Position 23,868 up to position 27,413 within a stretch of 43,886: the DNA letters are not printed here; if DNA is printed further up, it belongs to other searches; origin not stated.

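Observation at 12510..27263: Six consecutive polytopic GT-C-like membrane proteins plus a single polyprenyl-phosphate GT2, with a seventh GT-C gene at 42767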

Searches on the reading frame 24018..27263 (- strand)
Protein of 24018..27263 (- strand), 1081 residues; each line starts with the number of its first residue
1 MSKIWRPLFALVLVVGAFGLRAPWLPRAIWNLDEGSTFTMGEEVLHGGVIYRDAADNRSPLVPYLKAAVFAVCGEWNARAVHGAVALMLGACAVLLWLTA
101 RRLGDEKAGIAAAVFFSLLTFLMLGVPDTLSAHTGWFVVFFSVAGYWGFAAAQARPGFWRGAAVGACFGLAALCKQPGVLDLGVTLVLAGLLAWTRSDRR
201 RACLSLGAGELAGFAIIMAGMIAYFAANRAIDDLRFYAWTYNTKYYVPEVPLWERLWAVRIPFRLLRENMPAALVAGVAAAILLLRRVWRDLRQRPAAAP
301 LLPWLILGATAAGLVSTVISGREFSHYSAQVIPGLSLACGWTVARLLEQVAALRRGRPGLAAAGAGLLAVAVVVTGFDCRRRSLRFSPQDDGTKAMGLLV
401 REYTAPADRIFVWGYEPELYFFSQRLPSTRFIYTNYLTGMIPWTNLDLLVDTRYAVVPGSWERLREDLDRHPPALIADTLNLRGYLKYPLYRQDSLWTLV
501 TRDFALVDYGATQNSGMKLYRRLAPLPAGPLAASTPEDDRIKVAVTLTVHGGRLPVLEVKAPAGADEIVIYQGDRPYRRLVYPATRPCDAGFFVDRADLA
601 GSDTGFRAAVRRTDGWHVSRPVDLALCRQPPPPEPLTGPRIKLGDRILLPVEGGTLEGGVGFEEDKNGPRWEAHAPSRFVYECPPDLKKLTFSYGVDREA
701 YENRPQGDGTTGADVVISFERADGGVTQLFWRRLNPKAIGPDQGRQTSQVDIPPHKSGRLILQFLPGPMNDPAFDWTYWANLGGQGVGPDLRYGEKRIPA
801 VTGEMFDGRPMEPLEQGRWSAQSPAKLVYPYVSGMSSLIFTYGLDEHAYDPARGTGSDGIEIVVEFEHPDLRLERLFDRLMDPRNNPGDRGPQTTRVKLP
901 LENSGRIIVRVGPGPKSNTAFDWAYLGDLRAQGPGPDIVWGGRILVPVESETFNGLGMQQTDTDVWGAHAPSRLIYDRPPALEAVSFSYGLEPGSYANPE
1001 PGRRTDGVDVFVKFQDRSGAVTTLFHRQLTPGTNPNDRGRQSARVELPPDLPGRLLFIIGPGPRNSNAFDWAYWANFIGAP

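Call 6: search_protein_families(library=pfam, max_evalue=0.01, proteins=[window:24018-27263:-])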
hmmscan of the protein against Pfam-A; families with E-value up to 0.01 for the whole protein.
window:24018-27263:- (1081 aa): 1 family
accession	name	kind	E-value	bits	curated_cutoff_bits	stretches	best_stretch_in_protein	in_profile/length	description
PF13231.12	PMT_2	-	5.3e-09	36.9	26.1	1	58-202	2-138/160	Dolichyl-phosphate-mannose-protein mannosyltransferase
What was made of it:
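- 24018..27263 (-): G: 1081-aa PMT_2-type GT-C (WNLDEG; D33, E34 and K175 invariant) with three C-terminal NPCBM-like modules. Pfam PMT_2 5.3e-9, 36.9 bits against a cut-off of 26.1, residues 58-202 (call 6).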

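Call 7: search_protein_families(library=ncbifam, max_evalue=0.01, proteins=[window:24018-27263:-])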
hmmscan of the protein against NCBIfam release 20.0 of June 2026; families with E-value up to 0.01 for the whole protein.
window:24018-27263:- (1081 aa): 0 families

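Call 65: search_solved_structures(query=window:24018-27263:-, max_evalue=1, show_alignments=1)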
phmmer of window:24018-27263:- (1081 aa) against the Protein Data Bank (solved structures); distinct sequences matched with E-value up to 1: 1.
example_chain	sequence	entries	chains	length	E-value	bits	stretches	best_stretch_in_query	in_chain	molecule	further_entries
2lvc_A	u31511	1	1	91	0.065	13.9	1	566-594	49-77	Obscurin-like protein 1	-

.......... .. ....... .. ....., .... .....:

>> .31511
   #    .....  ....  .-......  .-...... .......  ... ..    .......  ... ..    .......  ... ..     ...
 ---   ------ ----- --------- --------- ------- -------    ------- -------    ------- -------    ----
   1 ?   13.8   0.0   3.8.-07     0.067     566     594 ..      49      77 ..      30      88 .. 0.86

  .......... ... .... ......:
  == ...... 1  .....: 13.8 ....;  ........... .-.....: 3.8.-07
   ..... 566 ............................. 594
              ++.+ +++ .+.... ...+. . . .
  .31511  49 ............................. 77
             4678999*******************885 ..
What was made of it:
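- Tried and rejected: G alone also found nothing (call 65).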
